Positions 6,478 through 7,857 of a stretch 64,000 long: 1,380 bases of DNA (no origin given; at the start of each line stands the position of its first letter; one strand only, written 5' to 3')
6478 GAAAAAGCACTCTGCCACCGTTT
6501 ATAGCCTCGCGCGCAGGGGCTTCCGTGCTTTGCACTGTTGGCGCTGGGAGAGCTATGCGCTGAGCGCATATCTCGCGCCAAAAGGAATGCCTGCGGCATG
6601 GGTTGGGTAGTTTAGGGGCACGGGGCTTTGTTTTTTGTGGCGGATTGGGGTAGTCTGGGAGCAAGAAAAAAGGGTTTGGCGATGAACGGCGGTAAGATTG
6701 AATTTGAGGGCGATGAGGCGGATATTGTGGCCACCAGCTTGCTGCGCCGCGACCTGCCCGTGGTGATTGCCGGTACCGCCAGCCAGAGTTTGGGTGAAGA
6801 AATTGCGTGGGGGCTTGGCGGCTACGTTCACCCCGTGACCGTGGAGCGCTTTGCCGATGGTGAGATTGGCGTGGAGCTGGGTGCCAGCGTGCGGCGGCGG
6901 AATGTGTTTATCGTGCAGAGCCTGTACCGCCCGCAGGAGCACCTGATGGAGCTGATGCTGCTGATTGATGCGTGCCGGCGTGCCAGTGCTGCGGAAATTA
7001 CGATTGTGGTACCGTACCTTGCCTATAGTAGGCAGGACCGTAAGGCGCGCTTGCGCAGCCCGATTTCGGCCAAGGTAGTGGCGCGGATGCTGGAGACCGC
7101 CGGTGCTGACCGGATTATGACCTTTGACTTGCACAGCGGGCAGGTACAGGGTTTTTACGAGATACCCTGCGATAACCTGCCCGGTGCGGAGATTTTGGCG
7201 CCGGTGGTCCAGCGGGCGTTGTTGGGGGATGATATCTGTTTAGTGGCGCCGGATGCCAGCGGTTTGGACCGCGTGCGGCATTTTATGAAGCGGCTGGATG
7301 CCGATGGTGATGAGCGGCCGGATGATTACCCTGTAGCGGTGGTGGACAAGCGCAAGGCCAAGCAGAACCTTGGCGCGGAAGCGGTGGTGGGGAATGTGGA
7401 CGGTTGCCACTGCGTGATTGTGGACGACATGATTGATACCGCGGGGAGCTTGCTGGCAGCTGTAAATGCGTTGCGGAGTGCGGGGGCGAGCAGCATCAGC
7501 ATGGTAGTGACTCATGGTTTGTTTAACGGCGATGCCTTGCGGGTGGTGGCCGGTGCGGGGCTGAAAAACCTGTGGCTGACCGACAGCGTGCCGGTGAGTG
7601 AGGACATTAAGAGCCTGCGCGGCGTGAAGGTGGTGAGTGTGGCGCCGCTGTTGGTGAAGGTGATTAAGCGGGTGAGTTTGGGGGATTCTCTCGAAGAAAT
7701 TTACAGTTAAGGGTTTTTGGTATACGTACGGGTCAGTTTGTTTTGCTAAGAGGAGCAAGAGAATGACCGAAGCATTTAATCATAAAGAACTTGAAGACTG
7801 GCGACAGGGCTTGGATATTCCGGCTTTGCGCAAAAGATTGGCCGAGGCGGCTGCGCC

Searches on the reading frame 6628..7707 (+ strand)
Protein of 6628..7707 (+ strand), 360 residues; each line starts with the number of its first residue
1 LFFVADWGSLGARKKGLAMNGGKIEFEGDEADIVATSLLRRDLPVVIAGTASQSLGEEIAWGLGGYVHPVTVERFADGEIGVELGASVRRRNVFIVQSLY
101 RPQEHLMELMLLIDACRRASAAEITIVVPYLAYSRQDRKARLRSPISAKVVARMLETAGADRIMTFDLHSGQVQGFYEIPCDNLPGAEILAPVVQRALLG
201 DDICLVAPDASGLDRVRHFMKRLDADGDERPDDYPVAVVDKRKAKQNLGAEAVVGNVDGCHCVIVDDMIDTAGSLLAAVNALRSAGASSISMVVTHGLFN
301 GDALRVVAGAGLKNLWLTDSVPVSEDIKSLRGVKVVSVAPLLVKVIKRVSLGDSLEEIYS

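Call 32: search_protein_families(library=pfam, proteins=[window:6628-7707:+], max_evalue=0.001)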
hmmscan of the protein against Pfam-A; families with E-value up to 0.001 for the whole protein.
window:6628-7707:+ (360 aa): 3 families
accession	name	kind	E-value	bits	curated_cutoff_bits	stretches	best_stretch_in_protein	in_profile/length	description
PF13793.12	Pribosyltran_N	-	3.3e-44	149.9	25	1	45-159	2-117/117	N-terminal domain of ribose phosphate pyrophosphokinase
PF14572.12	Pribosyl_synth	-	3.3e-17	63.5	27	1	252-358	76-182/184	Phosphoribosyl synthetase-associated domain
PF00156.33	Pribosyltran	-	3.7e-12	46.3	26.3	1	202-296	30-124/158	Phosphoribosyl transferase domain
